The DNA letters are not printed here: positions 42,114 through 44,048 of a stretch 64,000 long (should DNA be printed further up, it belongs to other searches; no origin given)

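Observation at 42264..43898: Bacterial Elp3 homolog encoded together with MnmA suggests an archaeal/eukaryotic-style wobble-uridine pathway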

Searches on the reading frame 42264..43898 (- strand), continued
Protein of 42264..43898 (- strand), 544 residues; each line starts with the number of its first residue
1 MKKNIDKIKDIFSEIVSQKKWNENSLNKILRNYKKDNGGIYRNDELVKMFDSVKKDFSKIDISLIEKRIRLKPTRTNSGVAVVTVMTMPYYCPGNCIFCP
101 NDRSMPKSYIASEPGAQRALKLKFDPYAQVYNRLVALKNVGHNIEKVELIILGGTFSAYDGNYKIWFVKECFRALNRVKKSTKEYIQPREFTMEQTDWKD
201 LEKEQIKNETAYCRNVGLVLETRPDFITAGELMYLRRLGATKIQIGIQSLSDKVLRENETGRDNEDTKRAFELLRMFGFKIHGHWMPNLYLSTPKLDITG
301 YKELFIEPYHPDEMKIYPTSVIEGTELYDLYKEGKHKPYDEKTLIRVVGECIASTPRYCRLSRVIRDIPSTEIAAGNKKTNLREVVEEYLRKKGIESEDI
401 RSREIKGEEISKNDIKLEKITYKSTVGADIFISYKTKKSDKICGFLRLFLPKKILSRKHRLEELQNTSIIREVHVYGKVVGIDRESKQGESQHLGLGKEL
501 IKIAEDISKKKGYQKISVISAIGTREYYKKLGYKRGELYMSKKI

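Call 22: search_solved_structures(query=window:42264-43898:-, show_alignments=5, max_evalue=1e-85)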
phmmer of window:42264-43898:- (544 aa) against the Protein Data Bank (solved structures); distinct sequences matched with E-value up to 1e-85: 4.
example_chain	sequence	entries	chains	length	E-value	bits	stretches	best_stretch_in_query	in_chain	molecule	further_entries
6ia8_A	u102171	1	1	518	9.5e-104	351.3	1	59-543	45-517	Histone acetyltransferase, ELP3 family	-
6iaz_A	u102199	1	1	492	1.7e-103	350.5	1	66-543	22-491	Histone acetyltransferase, ELP3 family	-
6iad_A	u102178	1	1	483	2.2e-103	350.1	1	68-543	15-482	Histone acetyltransferase, ELP3 family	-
5l7j_A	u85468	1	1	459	3.5e-89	303.3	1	72-542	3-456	ELP3 family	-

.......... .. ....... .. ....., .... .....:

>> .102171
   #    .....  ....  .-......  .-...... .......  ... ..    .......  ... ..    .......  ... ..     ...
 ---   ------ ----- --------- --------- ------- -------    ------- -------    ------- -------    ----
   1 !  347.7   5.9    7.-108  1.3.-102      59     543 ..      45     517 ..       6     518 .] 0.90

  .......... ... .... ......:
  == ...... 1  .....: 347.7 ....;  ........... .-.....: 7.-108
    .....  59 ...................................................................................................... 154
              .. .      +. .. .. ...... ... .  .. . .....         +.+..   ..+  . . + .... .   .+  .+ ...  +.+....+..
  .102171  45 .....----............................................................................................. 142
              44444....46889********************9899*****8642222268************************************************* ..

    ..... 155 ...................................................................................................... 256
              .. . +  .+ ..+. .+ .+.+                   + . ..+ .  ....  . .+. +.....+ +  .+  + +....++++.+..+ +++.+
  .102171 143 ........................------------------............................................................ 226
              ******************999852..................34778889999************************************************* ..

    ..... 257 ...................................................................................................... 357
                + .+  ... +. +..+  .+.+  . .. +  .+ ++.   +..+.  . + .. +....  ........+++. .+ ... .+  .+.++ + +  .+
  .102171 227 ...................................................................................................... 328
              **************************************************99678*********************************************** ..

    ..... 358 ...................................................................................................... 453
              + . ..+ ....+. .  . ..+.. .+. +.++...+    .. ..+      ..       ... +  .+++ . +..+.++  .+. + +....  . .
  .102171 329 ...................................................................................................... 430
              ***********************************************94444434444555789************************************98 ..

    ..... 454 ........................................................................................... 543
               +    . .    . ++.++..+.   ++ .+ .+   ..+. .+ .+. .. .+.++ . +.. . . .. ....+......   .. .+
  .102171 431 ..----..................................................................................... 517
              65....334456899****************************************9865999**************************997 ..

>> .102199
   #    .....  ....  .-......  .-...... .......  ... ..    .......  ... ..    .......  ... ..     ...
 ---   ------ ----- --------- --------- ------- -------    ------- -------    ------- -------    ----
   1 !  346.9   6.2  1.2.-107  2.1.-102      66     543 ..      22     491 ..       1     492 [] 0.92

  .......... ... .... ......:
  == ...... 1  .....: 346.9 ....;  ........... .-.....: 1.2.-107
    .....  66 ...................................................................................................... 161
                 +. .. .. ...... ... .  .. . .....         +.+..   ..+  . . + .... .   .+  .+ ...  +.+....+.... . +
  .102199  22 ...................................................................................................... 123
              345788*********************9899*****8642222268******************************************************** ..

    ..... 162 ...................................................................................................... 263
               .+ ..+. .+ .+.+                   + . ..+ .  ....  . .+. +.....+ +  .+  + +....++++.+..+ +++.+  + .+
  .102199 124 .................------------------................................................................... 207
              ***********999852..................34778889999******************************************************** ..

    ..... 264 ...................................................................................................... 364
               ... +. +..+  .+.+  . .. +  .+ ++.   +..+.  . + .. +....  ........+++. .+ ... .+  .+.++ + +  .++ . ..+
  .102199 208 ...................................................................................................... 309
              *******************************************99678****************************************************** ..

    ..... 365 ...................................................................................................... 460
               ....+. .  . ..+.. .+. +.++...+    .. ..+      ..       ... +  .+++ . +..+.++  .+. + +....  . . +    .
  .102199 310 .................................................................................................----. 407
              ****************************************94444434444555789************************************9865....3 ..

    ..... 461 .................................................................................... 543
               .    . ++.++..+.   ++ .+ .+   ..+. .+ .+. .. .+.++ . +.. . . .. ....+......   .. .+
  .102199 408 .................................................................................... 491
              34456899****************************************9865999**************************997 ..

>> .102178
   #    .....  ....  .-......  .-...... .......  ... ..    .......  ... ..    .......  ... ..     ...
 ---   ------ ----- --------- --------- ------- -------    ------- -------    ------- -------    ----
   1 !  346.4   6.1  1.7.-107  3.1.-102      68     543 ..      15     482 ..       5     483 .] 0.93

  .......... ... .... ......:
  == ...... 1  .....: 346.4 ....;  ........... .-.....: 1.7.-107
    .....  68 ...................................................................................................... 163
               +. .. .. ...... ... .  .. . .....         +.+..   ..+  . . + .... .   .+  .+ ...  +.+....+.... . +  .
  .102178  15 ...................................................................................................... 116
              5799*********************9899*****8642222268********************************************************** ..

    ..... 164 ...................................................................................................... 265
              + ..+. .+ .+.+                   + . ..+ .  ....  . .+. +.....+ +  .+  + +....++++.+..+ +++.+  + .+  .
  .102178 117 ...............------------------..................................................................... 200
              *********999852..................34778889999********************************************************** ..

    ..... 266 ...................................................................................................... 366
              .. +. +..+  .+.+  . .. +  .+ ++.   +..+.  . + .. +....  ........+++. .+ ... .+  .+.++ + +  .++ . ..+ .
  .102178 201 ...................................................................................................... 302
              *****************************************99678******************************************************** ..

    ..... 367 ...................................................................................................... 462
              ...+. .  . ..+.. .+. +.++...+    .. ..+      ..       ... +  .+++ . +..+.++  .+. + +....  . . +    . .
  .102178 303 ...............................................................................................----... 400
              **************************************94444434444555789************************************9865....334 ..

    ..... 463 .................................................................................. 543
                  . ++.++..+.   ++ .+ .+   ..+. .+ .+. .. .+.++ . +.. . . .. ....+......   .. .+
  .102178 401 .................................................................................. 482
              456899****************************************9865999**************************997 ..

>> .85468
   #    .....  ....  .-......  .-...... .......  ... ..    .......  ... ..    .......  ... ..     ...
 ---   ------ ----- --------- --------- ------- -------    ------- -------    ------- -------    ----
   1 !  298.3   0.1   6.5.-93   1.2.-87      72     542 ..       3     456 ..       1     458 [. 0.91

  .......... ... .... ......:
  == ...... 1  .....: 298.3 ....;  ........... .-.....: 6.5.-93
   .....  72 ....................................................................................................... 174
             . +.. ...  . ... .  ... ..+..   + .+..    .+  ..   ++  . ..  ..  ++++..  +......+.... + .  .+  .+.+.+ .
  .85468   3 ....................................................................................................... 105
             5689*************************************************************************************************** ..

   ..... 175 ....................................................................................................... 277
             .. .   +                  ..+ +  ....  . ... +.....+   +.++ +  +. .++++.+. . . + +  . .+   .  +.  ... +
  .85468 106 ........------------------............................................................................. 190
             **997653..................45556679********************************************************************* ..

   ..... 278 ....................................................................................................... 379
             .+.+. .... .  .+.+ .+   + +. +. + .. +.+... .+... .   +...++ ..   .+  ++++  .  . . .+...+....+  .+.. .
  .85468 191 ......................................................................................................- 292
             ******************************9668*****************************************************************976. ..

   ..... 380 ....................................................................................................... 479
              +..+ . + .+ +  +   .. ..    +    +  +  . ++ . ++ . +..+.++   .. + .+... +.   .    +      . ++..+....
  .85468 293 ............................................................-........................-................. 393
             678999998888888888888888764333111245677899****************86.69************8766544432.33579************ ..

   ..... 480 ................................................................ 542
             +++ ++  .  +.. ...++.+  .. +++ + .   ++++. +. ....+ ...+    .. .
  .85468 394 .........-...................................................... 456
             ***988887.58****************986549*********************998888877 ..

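Call 40: predict_structure(alignment_id=A1)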
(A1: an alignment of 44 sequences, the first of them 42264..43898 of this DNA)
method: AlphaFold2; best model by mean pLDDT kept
length: 544 residues; sequences in the alignment: 44
mean_pLDDT: 86.9   pTM: 0.86
mean pLDDT of the five models: 86.9, 86.1, 85.5, 85.2, 84.2
residues with pLDDT >= 90: 304; 70-90: 180; 50-70: 39; < 50: 21
segments of 3 or more residues with pLDDT < 50: 73-76, 480-491
pLDDT, mean of each block of 10 residues (from residue 1): 72 88 80 84 82 88 81 56 85 76 51 68 91 89 85 87 95 96 90 87 96 94 95 97 95 95 96 98 95 97 96 91 89 95 95 93 73 80 90 91 77 89 96 92 93 96 97 73 45 73 97 95 90 94 96
secondary structure, 60 per line:
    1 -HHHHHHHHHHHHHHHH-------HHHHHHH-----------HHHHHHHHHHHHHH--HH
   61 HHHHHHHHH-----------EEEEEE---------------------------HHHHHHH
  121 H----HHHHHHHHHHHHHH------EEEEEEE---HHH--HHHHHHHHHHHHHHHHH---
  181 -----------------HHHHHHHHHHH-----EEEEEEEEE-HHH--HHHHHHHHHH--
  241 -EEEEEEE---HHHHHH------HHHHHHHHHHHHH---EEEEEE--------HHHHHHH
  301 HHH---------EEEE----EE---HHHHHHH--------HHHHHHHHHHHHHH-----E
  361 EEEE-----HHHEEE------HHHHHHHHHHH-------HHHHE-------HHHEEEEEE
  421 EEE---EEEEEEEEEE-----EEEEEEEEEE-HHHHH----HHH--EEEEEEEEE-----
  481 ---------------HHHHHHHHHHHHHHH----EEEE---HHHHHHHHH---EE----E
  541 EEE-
elements in order: H2-17 H25-31 H43-56 H59-69 E81-86 H114-121 H126-139 E146-152 H161-177 H198-208 E214-222 H229-238 E242-248 H252-257 H264-276 E280-285 H294-303 E313-316 H326-332 H341-354 E360-364 E373-375 H382-392 H400-403 E415-423 E427-436 E442-451 H453-457 E467-475 H496-510 E515-518 H522-530 E540-543

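Call 42: fold_search(model_id=the predicted structure, library=pdb)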
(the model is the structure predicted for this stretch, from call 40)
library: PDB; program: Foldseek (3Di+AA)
matches with E <= 10: 1029; with E <= 0.001: 77
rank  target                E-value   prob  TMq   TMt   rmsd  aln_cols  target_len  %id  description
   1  8ptx_C                9.5e-42  1.00  0.80  0.81   5.0       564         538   30  Cryo-EM structure of human Elp123 in complex with tRNA, acetyl-CoA, 5'-deoxyadenosine and methionine (released 2024-04-17)
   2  6iad                  1.1e-40  1.00  0.70  0.88   4.3       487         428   37  Apo crystal structure of archaeal Methanocaldococcus infernus Elp3 (del1-54) (released 2019-02-20)
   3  6ia8                  2.3e-40  1.00  0.70  0.88   4.4       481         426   37  Apo crystal structure of archaeal Methanocaldococcus infernus Elp3 (del1-19) (released 2019-02-20)
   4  8asw_C                1.3e-39  1.00  0.78  0.81   5.1       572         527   31  Cryo-EM structure of yeast Elp123 in complex with alanine tRNA (released 2022-12-07)
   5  6qk7_C                2.1e-39  1.00  0.75  0.91   2.8       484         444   34  Elongator catalytic subcomplex Elp123 lobe (released 2019-07-17)
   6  8asv_C                2.9e-39  1.00  0.74  0.86   4.0       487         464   34  Cryo-EM structure of yeast Elongator complex (released 2022-12-07)
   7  8pty_C                3.6e-37  1.00  0.74  0.91   2.4       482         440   32  Cryo-EM structure of human Elp123 in complex with 5'-deoxyadenosine and methionine (released 2024-04-17)
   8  8avg_C                6.4e-37  1.00  0.74  0.92   2.9       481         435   32  Cryo-EM structure of mouse Elp123 with bound SAM (released 2022-12-07)
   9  5l7l                  3.1e-35  1.00  0.65  0.89   4.1       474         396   33  Crystal Structure of Elp3 from Dehalococcoides mccartyi (390-407 GSGSG) (released 2016-08-03)
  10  5l7j                  8.9e-34  1.00  0.66  0.88   4.0       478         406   32  Crystal Structure of Elp3 from Dehalococcoides mccartyi (released 2016-08-03)
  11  6ia6                  2.3e-32  1.00  0.63  0.87   4.1       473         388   30  Crystal structure of the bacterial Dehalococcoides mccartyi Elp3 with desulfo-CoA (released 2019-02-20)
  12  9ccb                  1.2e-07  1.00  0.32  0.41   9.3       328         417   17  X-ray crystal structure of methyl-coenzyme M reductase glutamine methylase (MgmA) from Methanothermobacter marburgensis  (released 2025-01-01)
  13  8vdw_A                5.6e-07  1.00  0.34  0.52  14.2       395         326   13  X-Ray Crystal Structure of the biotin synthase from V. parvula (released 2024-01-24)
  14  8vdw_B                1.4e-06  1.00  0.33  0.50  14.1       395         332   13  X-Ray Crystal Structure of the biotin synthase from V. parvula (released 2024-01-24)
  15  3t7v                  2.9e-06  1.00  0.31  0.46  14.9       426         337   12  Crystal structure of methylornithine synthase (PylB) (released 2011-11-30)
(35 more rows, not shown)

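Call 44: find_encoding_contigs(protein=window:42264-43898:-, flank=10000, max_places=4)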
Protein window:42264-43898:- (544 aa): 1 contig read that carries it; 1 place shown.
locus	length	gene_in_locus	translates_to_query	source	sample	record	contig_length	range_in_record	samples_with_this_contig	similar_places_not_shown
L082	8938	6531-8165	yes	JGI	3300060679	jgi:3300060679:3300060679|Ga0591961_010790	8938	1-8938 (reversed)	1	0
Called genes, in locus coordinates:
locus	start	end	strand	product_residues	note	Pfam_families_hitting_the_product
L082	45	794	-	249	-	-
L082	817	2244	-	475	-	PF00587:tRNA-synt_2b, PF03129:HGTP_anticodon, PF09180:ProRS-C_1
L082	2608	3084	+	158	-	PF01035:DNA_binding_1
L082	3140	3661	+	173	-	PF22769:DCD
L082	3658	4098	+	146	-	PF22769:DCD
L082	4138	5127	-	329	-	-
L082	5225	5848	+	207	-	PF03167:UDG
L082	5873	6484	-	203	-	PF00334:NDK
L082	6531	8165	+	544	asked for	PF04055:Radical_SAM, PF16199:Radical_SAM_C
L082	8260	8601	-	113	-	-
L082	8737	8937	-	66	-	?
